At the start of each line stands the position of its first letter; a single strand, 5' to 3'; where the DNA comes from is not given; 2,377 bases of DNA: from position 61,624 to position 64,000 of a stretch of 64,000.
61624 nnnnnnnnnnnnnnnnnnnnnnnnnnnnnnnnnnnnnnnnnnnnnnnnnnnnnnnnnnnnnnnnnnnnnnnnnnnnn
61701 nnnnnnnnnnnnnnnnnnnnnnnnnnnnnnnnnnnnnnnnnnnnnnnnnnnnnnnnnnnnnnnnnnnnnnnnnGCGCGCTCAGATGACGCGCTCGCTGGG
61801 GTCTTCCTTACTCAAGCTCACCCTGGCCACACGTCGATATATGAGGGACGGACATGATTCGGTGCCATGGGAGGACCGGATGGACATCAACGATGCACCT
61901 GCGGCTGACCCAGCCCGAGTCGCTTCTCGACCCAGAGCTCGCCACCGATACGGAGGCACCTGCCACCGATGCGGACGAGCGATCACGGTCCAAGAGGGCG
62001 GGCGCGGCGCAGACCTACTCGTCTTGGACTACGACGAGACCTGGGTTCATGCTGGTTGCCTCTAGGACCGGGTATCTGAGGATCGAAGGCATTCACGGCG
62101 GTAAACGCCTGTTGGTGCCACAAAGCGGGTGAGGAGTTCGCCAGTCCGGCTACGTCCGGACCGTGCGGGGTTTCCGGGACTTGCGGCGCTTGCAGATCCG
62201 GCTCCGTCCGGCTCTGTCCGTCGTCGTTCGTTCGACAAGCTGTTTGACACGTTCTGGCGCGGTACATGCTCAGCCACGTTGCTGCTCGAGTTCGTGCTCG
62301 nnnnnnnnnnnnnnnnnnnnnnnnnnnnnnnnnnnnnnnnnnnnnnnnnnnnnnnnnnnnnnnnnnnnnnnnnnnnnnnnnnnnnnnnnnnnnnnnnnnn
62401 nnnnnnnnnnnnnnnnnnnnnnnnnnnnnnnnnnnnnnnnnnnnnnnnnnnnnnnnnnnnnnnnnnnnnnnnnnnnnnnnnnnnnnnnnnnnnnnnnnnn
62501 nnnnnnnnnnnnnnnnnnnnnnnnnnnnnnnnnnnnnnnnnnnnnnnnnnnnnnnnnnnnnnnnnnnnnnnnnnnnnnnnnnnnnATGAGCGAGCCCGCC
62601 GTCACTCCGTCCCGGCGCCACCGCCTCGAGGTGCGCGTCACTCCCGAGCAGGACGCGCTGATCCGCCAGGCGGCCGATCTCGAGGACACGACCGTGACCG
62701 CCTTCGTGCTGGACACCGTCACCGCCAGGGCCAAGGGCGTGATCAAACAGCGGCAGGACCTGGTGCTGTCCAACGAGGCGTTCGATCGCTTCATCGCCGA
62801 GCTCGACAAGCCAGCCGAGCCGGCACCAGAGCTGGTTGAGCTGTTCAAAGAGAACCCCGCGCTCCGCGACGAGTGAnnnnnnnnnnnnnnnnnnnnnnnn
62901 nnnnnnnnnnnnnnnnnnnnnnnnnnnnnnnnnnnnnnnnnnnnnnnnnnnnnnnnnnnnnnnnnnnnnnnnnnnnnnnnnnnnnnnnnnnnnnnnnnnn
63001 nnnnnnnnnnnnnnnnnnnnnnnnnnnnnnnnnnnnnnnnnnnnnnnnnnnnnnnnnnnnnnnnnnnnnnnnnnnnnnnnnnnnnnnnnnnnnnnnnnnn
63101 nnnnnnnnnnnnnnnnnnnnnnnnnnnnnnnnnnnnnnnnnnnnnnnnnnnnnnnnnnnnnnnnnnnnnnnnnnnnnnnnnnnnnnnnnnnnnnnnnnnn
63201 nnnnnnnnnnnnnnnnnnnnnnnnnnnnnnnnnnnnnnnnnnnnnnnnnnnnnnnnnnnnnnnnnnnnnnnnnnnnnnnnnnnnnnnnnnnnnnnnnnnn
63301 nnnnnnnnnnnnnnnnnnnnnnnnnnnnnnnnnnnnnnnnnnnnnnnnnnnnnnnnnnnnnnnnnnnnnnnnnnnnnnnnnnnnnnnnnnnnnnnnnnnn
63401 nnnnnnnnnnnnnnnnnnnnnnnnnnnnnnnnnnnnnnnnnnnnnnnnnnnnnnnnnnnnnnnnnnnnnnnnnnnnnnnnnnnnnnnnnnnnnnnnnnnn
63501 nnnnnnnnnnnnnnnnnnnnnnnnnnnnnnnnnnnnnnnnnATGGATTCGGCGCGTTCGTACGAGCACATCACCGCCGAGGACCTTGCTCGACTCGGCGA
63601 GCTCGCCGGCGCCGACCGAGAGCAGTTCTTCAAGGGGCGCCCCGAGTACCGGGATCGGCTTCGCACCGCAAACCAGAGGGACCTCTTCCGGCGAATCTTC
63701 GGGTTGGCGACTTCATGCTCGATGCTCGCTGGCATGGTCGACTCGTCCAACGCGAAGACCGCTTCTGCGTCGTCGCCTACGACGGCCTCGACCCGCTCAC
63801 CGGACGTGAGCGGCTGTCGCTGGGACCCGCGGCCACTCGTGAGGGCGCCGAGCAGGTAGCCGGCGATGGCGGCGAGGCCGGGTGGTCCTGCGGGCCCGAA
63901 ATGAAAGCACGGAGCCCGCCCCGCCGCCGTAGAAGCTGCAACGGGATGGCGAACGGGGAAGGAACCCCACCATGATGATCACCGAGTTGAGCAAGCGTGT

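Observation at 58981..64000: Decayed mobile-element and TA graveyard: at least 8 frame disruptions in 5 kb versus none in the 43.7-kb giant ORF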

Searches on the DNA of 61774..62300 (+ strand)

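Call 57: search_dna_similar(query=window:61774-62300:+, collection=plasmids, mode=distant, max_evalue=0.01, max_rows=15)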
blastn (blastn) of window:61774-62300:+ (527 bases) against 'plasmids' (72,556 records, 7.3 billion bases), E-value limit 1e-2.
No match.

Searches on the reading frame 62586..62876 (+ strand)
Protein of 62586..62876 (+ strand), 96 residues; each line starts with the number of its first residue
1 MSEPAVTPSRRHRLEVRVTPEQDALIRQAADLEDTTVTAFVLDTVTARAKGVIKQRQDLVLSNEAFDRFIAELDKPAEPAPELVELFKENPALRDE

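Call 5: search_protein_families(library=pfam, max_evalue=0.01, proteins=[window:62586-62876:+])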
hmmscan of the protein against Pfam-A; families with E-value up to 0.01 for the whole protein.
window:62586-62876:+ (96 aa): 2 families
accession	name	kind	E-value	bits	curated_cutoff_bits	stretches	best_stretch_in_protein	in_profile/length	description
PF08681.18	TacA1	-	2e-24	85.8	21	1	13-89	1-77/80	Antitoxin TacA 1-like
PF21983.2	NikA-like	-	5.1e-05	23.8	27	1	10-48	3-41/72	Mobilization protein NikA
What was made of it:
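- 62586..62876 (+): Intact TacA antitoxin (DUF1778, 96 aa). Its conserved operator carries two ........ palindromes at 62549-62567. PF08681, E 2e-24 (call 5).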

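Call 10: find_encoding_contigs(protein=window:62586-62876:+, flank=10000, max_places=10)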
Protein window:62586-62876:+ (96 aa): 1 contig read that carries it; 1 place shown.
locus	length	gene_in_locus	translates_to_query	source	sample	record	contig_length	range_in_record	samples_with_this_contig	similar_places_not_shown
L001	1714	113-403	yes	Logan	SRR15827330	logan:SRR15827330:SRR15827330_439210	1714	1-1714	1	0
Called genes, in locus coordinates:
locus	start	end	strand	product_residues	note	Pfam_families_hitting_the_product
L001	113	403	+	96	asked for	PF08681:TacA1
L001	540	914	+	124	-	PF00583:Acetyltransf_1, PF13508:Acetyltransf_7, PF13673:Acetyltransf_10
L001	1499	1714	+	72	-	?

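Call 89: search_protein_families(library=padloc, max_evalue=0.001, proteins=[window:62586-62876:+])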
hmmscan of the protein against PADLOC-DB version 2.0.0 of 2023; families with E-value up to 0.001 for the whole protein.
window:62586-62876:+ (96 aa): 0 families

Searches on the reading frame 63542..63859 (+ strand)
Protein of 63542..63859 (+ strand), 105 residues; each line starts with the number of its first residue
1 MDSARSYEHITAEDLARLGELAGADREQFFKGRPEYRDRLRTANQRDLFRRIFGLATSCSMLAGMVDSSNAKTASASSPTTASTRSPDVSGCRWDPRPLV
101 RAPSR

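Call 5: search_protein_families(library=pfam, max_evalue=0.01, proteins=[window:63542-63859:+])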
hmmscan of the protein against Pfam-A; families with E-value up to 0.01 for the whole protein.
window:63542-63859:+ (105 aa): 0 families

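Call 14: search_protein_families(library=pfam, max_evalue=1, proteins=[window:63542-63856:+])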
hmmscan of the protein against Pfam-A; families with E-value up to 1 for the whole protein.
seq(105 aa): 1 family
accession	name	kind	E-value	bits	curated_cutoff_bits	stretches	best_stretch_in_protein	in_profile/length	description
PF15814.10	FAM199X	-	0.058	13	27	1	35-86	186-236/320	Protein family FAM199X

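Call 37: search_protein_representatives(protein=window:63542-63859:+)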
Query: 105 residues. Proteins with E-value up to 0.001 (for the whole library): 6; up to 1e-10: 0; up to 1e-30: 0. The best 6 are listed.
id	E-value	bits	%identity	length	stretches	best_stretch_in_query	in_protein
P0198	7.4e-07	45.7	49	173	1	1-79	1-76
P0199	7.4e-06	42.5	63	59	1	1-41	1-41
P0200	1.2e-05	41.9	62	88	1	4-42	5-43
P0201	7.4e-05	39.3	62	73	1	3-41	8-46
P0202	1.3e-04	38.4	31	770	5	6-56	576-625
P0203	5.6e-04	36.5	33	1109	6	42-71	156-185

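Call 40: search_protein_families(library=pfam, max_evalue=0.1, proteins=[P0198])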
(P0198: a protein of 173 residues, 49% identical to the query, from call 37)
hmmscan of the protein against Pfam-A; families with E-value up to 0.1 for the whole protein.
P0198 (173 aa): 0 families

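Call 54: find_encoding_contigs(protein=P0198, flank=5000, max_places=4)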
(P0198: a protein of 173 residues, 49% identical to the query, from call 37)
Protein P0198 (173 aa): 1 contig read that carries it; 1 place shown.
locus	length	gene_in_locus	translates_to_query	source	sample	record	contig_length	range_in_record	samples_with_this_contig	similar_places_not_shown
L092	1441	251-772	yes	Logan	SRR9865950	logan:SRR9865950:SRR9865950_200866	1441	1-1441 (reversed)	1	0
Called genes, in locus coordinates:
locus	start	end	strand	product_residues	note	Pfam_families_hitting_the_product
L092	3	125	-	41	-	?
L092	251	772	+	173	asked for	-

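Call 70: search_protein_families(library=ncbifam, max_evalue=0.1, proteins=[P0198])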
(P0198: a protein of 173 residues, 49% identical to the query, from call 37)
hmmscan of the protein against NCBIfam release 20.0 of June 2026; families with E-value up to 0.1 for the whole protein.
P0198 (173 aa): 0 families

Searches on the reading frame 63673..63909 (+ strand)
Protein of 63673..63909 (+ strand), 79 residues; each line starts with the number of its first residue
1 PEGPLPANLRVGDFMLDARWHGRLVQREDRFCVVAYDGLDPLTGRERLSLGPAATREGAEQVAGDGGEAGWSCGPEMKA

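Call 62: search_dna_similar(query=window:63673-63909:+, collection=plasmids, mode=protein, max_evalue=0.01, max_rows=10)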
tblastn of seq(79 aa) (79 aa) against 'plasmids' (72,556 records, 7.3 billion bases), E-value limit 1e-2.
No match.

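Call 63: search_protein_families(library=phrogs, max_evalue=0.1, proteins=[window:63673-63909:+])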
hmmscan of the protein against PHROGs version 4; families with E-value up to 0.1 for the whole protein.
seq(79 aa): 0 families

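Call 64: search_dna_similar(query=window:63673-63909:+, collection=phages, mode=protein, max_evalue=0.1, max_rows=10)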
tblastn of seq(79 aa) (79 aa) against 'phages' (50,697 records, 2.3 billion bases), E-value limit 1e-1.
No match.

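Call 70: search_protein_families(library=ncbifam, max_evalue=0.1, proteins=[window:63673-63909:+])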
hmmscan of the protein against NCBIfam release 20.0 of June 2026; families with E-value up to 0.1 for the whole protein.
seq(79 aa): 0 families

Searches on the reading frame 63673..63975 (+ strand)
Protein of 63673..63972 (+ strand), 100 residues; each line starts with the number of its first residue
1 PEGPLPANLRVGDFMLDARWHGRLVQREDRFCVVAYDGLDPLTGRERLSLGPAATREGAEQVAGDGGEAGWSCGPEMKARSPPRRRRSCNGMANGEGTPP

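Call 5: search_protein_families(library=pfam, max_evalue=0.01, proteins=[window:63715-63975:+])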
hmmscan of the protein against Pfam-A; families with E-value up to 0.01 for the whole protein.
window:63715-63975:+ (86 aa): 0 families

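Call 14: search_protein_families(library=pfam, max_evalue=1, proteins=[window:63673-63972:+])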
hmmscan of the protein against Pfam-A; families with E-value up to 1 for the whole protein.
seq(100 aa): 1 family
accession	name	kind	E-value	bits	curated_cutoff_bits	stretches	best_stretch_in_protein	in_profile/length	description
PF19837.4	DUF6316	-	0.23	11.7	28.5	1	26-61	11-44/55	Domain of unknown function (DUF6316)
